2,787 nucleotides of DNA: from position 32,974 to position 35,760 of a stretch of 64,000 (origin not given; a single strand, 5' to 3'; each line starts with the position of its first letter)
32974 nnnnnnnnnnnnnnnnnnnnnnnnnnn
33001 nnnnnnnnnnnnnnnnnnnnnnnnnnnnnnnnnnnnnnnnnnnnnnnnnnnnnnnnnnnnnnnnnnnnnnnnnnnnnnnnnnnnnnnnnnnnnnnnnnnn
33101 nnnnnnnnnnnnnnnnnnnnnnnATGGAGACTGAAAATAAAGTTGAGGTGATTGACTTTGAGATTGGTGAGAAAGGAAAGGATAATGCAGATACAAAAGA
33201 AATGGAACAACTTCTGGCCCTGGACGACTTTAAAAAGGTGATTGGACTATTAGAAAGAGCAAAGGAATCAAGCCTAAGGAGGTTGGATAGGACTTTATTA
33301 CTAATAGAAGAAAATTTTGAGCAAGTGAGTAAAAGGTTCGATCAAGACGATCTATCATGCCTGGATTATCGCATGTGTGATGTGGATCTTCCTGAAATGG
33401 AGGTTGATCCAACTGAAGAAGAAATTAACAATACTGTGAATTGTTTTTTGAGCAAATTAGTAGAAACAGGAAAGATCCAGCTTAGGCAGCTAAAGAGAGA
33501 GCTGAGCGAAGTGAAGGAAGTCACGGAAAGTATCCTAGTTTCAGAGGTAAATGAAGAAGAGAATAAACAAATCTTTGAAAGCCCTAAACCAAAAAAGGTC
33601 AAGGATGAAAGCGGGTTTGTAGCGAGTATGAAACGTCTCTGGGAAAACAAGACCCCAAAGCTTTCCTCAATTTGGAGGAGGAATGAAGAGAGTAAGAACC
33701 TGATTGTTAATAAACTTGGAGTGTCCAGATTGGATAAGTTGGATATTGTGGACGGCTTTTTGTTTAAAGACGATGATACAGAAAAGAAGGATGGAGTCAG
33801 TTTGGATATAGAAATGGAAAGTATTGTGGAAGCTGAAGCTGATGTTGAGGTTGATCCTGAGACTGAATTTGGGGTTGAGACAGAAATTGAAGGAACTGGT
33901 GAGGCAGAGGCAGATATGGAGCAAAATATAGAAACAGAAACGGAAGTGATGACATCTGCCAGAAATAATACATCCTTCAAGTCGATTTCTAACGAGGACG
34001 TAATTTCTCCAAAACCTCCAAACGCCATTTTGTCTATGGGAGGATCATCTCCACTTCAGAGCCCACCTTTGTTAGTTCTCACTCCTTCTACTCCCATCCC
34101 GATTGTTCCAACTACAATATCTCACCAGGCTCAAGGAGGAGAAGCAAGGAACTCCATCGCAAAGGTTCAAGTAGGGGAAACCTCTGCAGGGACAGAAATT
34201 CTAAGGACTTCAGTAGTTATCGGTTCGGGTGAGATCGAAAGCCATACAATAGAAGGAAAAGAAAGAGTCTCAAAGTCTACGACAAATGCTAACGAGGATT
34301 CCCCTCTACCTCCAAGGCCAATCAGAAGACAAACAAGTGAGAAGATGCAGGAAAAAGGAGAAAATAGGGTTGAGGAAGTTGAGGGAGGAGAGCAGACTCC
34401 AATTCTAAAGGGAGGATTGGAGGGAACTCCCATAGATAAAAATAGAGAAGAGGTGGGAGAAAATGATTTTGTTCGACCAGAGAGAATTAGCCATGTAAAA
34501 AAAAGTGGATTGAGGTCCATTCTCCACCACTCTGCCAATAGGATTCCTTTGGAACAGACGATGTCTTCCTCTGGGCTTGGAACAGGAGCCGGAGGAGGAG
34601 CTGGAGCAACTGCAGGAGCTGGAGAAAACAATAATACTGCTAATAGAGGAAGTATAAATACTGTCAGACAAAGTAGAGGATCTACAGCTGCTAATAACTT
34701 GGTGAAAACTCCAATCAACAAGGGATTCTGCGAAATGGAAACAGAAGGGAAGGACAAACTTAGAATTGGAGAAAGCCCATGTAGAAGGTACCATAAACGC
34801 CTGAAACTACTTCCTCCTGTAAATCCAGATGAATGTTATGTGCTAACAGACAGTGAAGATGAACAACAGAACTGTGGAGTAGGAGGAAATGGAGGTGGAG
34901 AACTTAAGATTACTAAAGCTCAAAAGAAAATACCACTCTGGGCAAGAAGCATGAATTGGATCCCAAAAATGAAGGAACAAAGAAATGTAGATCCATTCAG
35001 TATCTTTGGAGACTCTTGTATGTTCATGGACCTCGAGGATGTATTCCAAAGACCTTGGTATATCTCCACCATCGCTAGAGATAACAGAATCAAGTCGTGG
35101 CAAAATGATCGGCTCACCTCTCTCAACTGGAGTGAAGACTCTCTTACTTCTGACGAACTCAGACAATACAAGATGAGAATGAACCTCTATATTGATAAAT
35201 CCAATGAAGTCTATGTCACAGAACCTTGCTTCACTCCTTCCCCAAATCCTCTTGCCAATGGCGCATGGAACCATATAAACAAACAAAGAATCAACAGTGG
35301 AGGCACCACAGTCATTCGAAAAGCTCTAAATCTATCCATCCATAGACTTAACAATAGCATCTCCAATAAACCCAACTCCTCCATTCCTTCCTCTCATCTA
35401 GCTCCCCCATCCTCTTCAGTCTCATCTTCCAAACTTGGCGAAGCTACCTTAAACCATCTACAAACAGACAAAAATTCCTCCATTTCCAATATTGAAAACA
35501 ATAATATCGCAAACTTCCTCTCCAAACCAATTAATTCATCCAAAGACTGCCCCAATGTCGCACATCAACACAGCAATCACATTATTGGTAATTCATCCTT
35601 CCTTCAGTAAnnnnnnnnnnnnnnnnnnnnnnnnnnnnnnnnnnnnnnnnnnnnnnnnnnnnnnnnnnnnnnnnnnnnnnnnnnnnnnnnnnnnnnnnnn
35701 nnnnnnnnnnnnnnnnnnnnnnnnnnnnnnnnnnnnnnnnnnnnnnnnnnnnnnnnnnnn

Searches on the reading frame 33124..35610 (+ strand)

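Call 18: search_protein_families(library=pfam, proteins=[window:33124-35610:+], max_evalue=0.001)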
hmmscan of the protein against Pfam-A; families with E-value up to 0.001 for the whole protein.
window:33124-35610:+ (828 aa): 1 family
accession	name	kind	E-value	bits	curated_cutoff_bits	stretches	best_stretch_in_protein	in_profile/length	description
PF03941.20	INCENP_ARK-bind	-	5.1e-09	36.3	22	1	575-641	4-55/55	Inner centromere protein, ARK binding region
